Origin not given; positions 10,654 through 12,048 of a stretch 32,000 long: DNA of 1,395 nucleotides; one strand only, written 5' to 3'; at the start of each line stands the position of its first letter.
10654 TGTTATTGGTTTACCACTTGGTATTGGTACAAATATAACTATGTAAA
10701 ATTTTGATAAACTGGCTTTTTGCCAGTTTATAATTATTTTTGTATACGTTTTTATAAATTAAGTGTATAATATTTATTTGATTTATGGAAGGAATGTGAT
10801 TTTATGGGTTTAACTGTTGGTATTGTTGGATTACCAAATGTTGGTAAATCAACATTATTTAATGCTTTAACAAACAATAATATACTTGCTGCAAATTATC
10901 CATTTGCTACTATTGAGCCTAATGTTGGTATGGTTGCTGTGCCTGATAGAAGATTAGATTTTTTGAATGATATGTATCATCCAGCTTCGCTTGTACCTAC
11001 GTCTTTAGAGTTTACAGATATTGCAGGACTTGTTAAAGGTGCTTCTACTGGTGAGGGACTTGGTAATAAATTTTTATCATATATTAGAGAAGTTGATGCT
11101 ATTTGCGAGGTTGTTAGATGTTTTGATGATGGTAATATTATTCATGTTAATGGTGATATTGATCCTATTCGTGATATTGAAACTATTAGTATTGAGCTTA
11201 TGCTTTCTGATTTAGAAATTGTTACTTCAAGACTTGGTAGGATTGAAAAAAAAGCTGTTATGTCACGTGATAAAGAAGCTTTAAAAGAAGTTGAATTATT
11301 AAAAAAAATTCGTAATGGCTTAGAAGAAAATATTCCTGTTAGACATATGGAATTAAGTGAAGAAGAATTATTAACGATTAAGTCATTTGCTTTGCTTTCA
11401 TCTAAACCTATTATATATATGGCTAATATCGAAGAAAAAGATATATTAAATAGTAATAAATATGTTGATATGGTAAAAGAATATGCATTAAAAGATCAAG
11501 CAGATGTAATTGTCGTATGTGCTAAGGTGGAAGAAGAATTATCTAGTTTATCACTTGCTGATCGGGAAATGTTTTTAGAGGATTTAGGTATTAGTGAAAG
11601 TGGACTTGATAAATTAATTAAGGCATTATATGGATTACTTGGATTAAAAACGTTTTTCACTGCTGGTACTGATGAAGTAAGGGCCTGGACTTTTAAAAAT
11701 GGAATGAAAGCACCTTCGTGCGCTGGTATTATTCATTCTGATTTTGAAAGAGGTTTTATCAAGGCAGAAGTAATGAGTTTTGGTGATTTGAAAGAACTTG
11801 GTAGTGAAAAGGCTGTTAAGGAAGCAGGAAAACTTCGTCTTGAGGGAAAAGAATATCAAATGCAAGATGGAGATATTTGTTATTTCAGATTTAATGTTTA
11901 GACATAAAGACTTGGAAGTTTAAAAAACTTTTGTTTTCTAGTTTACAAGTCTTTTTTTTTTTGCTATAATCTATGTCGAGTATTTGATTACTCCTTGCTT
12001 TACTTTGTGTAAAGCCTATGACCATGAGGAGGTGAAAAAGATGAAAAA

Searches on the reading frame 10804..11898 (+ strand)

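Call 32: search_protein_families(library=pfam, proteins=[window:10804-11898:+], max_evalue=0.001)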
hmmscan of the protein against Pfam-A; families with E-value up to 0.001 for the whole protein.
window:10804-11898:+ (365 aa): 3 families
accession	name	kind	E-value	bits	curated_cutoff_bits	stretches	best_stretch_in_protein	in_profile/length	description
PF06071.19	YchF-GTPase_C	-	3e-39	133.5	27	1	281-364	1-84/84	Protein of unknown function (DUF933)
PF01926.29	MMR_HSR1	-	2.7e-21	76.2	21.9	1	4-116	1-86/113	50S ribosome-binding GTPase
PF02421.24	FeoB_N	-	4.7e-09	36.4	27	1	4-51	2-49/156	Ferrous iron transport protein B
